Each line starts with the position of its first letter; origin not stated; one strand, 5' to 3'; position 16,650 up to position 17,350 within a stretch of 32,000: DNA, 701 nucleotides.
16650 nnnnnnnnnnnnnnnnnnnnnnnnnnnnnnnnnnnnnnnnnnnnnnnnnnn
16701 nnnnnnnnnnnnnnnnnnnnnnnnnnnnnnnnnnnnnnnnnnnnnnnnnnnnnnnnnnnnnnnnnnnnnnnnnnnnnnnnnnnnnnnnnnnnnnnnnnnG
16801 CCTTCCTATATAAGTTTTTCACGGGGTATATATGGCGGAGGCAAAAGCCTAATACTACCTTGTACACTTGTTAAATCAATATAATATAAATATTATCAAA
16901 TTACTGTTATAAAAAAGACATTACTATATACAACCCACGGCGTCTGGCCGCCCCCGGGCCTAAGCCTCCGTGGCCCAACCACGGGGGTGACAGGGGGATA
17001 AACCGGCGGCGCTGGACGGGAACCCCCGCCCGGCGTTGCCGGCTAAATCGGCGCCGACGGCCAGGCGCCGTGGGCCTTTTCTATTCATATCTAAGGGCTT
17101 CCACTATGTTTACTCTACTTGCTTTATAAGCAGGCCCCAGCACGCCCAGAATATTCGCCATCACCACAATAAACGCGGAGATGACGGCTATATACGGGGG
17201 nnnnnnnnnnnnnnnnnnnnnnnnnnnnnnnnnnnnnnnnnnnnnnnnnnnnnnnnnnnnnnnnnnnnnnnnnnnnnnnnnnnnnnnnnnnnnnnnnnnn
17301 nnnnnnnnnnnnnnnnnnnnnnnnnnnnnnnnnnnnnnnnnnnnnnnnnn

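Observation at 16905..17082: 141-nt GC-rich element closed by a 17-bp stem, with its own TATA-like box and oligo-T tail: candidate novel structured ncRNA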

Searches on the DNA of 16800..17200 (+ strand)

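Call 4: search_rna_families(source=window, start=16800, end=17200, threshold=evalue, max_evalue=10, show_alignments=3)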
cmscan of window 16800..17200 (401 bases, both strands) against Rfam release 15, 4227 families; matches with E-value up to 10: 4.
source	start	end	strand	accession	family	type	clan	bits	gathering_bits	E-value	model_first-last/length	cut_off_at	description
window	16986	17094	-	RF01755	rmf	Cis-reg;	-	18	45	0.5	1-132/132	no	rmf RNA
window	17000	17043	-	RF03407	MIR531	Gene; miRNA;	-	17.6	70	1.5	1-69/69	no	MIR531 microRNA precursor family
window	17006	17080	+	RF02833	Scr3202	Gene; sRNA;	-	17.6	52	3.8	1-95/95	no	Streptomyces RNA 3202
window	16941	17122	-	RF02165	PVT1_2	Gene; lncRNA;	-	14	47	4.7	1-172/172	no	Pvt1 oncogene conserved region 2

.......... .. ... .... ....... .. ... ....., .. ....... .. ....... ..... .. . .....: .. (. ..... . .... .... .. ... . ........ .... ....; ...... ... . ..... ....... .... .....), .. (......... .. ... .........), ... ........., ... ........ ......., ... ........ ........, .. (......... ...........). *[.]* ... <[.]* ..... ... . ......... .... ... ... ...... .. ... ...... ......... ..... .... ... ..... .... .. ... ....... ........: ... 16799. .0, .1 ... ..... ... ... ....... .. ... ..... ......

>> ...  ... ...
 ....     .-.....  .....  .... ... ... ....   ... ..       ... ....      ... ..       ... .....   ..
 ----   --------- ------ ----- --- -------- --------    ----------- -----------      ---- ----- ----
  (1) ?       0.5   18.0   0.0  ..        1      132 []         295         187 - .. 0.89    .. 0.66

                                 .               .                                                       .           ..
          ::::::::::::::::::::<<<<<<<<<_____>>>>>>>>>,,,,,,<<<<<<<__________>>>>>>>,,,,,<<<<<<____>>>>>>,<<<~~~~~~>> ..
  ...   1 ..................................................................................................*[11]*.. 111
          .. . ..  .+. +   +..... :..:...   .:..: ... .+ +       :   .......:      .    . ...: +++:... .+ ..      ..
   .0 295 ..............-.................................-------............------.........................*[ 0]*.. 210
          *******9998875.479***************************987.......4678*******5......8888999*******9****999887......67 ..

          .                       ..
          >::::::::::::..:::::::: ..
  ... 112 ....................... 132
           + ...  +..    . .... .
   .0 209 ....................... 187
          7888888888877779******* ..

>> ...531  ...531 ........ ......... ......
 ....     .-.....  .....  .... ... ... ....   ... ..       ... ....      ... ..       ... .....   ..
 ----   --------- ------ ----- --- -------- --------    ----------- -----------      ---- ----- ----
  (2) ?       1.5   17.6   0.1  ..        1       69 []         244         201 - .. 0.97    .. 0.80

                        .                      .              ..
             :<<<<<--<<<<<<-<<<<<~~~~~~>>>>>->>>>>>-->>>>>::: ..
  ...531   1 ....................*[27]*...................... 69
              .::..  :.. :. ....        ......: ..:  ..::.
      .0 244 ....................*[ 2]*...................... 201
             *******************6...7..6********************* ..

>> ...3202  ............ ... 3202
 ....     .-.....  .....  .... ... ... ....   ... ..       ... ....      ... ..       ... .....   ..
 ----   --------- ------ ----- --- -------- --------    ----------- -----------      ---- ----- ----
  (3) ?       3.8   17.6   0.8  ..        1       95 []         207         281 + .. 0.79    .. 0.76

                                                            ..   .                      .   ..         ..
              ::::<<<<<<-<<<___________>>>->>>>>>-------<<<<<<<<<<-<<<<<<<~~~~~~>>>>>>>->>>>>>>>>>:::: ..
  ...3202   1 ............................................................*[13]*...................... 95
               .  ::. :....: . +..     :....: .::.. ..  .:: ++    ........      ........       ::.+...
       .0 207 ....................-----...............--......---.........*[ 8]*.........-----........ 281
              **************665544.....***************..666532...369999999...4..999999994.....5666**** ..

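Call 46: build_rna_model(alignment_id=A1)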
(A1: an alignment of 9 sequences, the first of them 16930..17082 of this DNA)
Model R1 built from alignment A1 (9 sequences, 157 columns); structure: RNAalifold consensus.
model positions 153; base pairs 47; branch points 2; effective number of sequences 1.02; information 0.59 bits per position. Calibrated on 0.2 Mb of random sequence (short: E-values are rough).
structure used (alignment columns):
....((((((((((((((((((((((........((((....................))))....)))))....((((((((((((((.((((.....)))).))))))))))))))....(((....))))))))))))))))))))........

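Call 48: search_with_rna_model(model_id=R1, sources=[window, L001, L004, L005, L006, L007, L008, L009, L010, L016, L017, L018, L019, L020, L021, L022, L025], max_evalue=1, make_alignment=true)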
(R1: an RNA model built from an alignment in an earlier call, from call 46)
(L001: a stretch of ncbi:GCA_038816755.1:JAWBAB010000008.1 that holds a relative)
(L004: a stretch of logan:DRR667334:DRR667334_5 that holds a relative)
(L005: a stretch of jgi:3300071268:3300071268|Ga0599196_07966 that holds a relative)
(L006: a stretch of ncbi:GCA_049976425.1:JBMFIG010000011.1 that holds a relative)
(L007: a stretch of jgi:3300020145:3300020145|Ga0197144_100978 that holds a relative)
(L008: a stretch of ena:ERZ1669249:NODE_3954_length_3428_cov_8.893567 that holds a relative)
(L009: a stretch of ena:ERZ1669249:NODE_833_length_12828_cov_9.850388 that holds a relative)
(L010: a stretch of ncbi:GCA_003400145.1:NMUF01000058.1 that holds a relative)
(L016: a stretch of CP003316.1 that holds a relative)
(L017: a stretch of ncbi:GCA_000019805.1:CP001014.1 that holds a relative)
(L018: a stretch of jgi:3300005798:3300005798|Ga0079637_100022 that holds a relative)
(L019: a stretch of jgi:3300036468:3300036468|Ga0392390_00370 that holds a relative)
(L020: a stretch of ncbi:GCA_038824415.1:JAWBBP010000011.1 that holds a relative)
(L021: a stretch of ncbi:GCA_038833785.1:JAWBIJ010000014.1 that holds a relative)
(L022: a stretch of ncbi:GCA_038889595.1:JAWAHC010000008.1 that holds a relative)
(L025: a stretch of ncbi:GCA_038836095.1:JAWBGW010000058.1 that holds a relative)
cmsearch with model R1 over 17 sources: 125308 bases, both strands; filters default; matches with E-value up to 1: 26.
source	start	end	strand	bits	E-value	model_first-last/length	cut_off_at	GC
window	16930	17082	+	158.9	3.4e-39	1-153/153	no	0.73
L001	7129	7280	-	156.1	1.9e-38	1-153/153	no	0.73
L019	2205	2360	-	154.2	5.8e-38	1-153/153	no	0.72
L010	2626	2777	-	150.8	4.5e-37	1-153/153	no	0.72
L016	2039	2192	+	143.7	2.9e-35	1-153/153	no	0.75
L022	2218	2361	-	135.4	4.3e-33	1-153/153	no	0.72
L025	1055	1198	-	135.4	4.3e-33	1-153/153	no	0.72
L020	2218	2361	-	133.8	1.1e-32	1-153/153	no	0.73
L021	2218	2361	-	133.6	1.2e-32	1-153/153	no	0.74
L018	2274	2424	-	133.1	1.7e-32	1-153/153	no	0.77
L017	2235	2382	-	97.2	3.5e-23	1-153/153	no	0.82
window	16926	17078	-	60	1.4e-13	1-153/153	no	0.73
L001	7133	7284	+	55.5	2.2e-12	1-153/153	no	0.72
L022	2222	2365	+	52.7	1.1e-11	1-153/153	no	0.72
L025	1059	1202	+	52.7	1.1e-11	1-153/153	no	0.72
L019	2209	2364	+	51.5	2.3e-11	1-153/153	no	0.71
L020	2222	2365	+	48.2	1.7e-10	1-153/153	no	0.73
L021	2222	2365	+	45.7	7.4e-10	1-153/153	no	0.74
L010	2630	2781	+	45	1.1e-09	1-153/153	no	0.72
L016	2035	2188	-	42.8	4.3e-09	1-153/153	no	0.74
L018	2278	2428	+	42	6.8e-09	1-153/153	no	0.77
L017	2239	2386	+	27.1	4.9e-05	1-153/153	no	0.82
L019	1955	2129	+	18.5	0.0085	1-153/153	no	0.68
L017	2523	2574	-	12.1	0.38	1-153/153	no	0.77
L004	1896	1949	-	11.6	0.51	1-153/153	no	0.7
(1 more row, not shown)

Alignment A2: 26 matches aligned to the model, 243 columns, each read 5' to 3' on its own strand. Consensus structure (alignment columns), stored with it:
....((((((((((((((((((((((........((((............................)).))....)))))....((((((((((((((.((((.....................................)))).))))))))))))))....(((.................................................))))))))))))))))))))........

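Call 54: search_with_rna_model(model_id=R1, sources=[window, L042, L019, L047, L001, L010, L140, L062, L144, L035, L079, L076, L085, L029, L105, L016, L084, L018, L022, L021, L020, L046, L083, L133, L111, L098, L137, L039, L040, L017, L073], max_evalue=1e-15, make_alignment=true)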
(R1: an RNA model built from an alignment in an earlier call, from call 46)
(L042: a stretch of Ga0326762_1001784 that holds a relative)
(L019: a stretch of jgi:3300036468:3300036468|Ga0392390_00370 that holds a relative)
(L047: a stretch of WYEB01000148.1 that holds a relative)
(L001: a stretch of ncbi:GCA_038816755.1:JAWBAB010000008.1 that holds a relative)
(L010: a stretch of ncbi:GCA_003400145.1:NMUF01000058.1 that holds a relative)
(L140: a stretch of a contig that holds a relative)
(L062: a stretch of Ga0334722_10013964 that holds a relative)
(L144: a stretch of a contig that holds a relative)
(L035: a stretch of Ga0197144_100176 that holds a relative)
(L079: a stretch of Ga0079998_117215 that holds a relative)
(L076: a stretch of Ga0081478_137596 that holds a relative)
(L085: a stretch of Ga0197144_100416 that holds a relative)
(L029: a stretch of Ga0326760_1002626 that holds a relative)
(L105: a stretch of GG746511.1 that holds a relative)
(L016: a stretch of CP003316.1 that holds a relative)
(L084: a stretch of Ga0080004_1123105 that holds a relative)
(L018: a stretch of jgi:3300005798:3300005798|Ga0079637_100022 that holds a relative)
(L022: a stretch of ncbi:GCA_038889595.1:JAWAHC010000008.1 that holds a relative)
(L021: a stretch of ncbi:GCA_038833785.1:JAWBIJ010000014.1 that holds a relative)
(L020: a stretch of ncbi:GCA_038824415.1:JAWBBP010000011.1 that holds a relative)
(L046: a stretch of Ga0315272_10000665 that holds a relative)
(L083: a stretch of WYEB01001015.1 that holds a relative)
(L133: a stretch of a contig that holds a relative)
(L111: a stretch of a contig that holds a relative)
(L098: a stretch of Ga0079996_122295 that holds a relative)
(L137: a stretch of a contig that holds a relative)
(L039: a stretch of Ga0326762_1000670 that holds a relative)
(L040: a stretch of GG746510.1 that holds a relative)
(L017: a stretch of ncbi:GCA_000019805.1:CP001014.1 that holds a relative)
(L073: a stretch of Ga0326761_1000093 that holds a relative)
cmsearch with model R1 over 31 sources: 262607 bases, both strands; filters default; matches with E-value up to 1e-15: 31.
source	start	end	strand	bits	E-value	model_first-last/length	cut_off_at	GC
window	16930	17082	+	158.9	7.2e-39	1-153/153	no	0.73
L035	1090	1243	+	158.4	9.7e-39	1-153/153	no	0.69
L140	1434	1588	+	157.1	2.1e-38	1-153/153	no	0.72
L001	7129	7280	-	156.1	4e-38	1-153/153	no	0.73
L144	889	1042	-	156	4.1e-38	1-153/153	no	0.73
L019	2205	2360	-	154.2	1.2e-37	1-153/153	no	0.72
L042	484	639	-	153.7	1.6e-37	1-153/153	no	0.72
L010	2626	2777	-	150.8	9.4e-37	1-153/153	no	0.72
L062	2843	2995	-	150.1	1.4e-36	1-153/153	no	0.7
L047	3242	3397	-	150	1.5e-36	1-153/153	no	0.72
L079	519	673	+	145.9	1.7e-35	1-153/153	no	0.72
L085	12963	13118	+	145.8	1.8e-35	1-153/153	no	0.73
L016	2039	2192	+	143.7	6.2e-35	1-153/153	no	0.75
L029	609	762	-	143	9.4e-35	1-153/153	no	0.71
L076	14153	14310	-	142.7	1.2e-34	1-153/153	no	0.71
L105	1456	1610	-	141.3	2.6e-34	1-153/153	no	0.71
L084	5453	5607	-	138.5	1.4e-33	1-153/153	no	0.72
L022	2218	2361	-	135.4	9e-33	1-153/153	no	0.72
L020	2218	2361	-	133.8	2.3e-32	1-153/153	no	0.73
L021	2218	2361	-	133.6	2.6e-32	1-153/153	no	0.74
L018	2274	2424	-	133.1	3.6e-32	1-153/153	no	0.77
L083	217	367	+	123.4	1.1e-29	1-153/153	no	0.75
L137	144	294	+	121.2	4.4e-29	1-153/153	no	0.76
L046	1432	1582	+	120.4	7e-29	1-153/153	no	0.76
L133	14460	14610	-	120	8.6e-29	1-153/153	no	0.77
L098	4517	4667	-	119.2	1.5e-28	1-153/153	no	0.76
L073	1700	1850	+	118.6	2.1e-28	1-153/153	no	0.76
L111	1705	1855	+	117.3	4.3e-28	1-153/153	no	0.76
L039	2185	2335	-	116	9.5e-28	1-153/153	no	0.74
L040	3560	3710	-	114.9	1.8e-27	1-153/153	no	0.77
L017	2235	2382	-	97.2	7.3e-23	1-153/153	no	0.82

Alignment A3: 31 matches aligned to the model, 162 columns, each read 5' to 3' on its own strand. Consensus structure (alignment columns), stored with it:
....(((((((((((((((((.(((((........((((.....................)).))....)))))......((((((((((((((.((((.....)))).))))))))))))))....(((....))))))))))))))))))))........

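Call 63: search_rna_families(sources=[L144, L079, L035, L111, L140, L071], threshold=evalue, max_evalue=10)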
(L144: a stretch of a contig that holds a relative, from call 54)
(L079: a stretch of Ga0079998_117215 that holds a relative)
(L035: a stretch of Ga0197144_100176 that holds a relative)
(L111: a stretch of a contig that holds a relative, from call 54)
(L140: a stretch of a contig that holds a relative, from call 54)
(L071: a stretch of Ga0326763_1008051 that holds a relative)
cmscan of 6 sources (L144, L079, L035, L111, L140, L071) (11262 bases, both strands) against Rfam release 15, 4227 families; matches with E-value up to 10: 3.
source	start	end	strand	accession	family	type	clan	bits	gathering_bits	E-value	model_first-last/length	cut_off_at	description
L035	879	957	-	RF03134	S6-S18-Chlorobi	Cis-reg; leader;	-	24.2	47.4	0.63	1-76/76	no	S6-S18-Chlorobi ribosomal protein leader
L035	1060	1147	-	RF02171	RFPL3-AS1_1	Gene; lncRNA;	-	16.4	70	2.7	1-88/88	no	RFPL3 antisense RNA 1 conserved region 1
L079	514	588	-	RF02837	anti-hemB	Gene; sRNA;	-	15.9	49.5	8.5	1-81/81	no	Burkholderia RNA 7 (anti-hemB)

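Call 81: search_with_rna_model(model_id=R1, sources=[L026, L027, L028, L030, L031, L032, L033, L034, L036, L037, L038, L041, L043, L044, L045, L048, L049, L051, L052, L053, L054, L055, L056, L057, L058, L059, L060, L061, L063, L064, L065, L066, L067, L068, L069, L070, L072, L074, L075, L077, L078, L080, L081, L082, L086, L087, L088, L089, L090, L091, L092, L094, L095, L096, L097, L100, L101, L102, L103, L104, L106, L107, L108, L109, L110, L112, L113, L114, L115, L116, L117, L118, L119, L120, L121, L122, L123, L124, L125, L126, L127, L128, L129, L130, L131, L132, L134, L135, L136, L138, L139, L141, L142, L143], max_evalue=0.1)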
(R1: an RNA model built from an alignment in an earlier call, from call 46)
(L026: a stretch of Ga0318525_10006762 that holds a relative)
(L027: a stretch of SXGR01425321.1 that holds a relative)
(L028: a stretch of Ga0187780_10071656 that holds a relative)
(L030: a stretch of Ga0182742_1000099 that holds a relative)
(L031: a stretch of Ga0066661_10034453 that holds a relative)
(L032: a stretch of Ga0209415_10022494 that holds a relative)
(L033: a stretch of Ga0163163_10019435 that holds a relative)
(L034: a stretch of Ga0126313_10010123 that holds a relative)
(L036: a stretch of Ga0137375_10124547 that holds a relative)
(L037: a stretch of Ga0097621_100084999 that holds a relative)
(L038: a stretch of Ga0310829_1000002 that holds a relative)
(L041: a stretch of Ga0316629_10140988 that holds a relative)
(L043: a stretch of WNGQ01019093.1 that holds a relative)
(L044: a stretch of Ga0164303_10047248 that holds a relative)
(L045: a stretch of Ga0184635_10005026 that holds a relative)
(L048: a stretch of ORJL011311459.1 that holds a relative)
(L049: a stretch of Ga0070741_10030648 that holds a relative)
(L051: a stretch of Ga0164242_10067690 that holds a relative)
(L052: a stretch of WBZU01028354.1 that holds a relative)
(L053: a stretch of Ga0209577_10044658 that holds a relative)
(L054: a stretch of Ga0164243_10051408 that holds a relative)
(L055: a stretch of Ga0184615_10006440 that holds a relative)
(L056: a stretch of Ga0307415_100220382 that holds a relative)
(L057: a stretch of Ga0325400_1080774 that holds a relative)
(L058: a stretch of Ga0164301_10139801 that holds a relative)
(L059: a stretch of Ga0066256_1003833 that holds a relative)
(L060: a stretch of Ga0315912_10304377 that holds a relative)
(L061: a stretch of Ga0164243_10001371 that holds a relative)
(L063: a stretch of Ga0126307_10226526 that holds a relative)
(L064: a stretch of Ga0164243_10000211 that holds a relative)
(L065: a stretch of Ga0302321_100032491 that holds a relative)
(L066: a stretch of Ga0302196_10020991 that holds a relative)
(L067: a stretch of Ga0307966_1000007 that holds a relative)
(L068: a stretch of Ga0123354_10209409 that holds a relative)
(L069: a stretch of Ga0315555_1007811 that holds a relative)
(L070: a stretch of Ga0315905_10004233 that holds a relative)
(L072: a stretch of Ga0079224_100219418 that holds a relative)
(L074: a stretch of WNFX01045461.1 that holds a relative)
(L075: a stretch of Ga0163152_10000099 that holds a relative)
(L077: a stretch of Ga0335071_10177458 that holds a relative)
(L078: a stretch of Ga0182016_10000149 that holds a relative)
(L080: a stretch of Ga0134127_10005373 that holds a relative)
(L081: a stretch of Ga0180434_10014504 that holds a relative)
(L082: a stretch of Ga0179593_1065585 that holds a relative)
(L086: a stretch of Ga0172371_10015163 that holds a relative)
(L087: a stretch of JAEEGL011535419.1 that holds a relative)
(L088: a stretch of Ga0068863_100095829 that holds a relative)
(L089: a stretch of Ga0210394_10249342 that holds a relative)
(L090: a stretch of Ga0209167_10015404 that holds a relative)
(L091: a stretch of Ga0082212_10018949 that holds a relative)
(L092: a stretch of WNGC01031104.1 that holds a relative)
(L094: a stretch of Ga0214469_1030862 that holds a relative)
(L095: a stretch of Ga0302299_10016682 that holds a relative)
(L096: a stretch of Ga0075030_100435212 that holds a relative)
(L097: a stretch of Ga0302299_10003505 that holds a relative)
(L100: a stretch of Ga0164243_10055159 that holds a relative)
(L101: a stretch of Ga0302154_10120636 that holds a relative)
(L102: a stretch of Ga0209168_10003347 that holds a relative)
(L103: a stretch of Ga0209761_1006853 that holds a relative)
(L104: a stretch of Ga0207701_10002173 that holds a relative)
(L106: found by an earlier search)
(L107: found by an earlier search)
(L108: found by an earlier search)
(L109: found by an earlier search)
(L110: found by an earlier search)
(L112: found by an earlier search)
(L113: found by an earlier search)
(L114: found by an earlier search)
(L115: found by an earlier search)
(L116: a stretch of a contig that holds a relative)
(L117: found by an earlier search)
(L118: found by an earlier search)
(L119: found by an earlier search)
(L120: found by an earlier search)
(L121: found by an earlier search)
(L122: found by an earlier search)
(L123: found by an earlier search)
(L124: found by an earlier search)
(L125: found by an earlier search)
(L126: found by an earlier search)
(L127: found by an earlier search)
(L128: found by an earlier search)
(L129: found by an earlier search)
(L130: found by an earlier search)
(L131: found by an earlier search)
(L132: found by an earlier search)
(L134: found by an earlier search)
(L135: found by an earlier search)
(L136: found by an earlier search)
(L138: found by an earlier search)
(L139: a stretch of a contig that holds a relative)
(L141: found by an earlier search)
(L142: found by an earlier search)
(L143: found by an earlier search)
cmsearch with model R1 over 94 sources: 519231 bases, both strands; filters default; matches with E-value up to 0.1: 6.
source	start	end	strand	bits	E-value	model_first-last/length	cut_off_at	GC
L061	4456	4509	-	22.2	0.0038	1-153/153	no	0.81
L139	1428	1518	+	20.9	0.0084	1-153/153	no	0.67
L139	1411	1557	-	19.3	0.021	1-153/153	no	0.71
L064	630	699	+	19.1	0.024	7-143/153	no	0.73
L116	4110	4154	-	19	0.025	1-153/153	no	0.71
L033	4652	4793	+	17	0.084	1-153/153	no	0.73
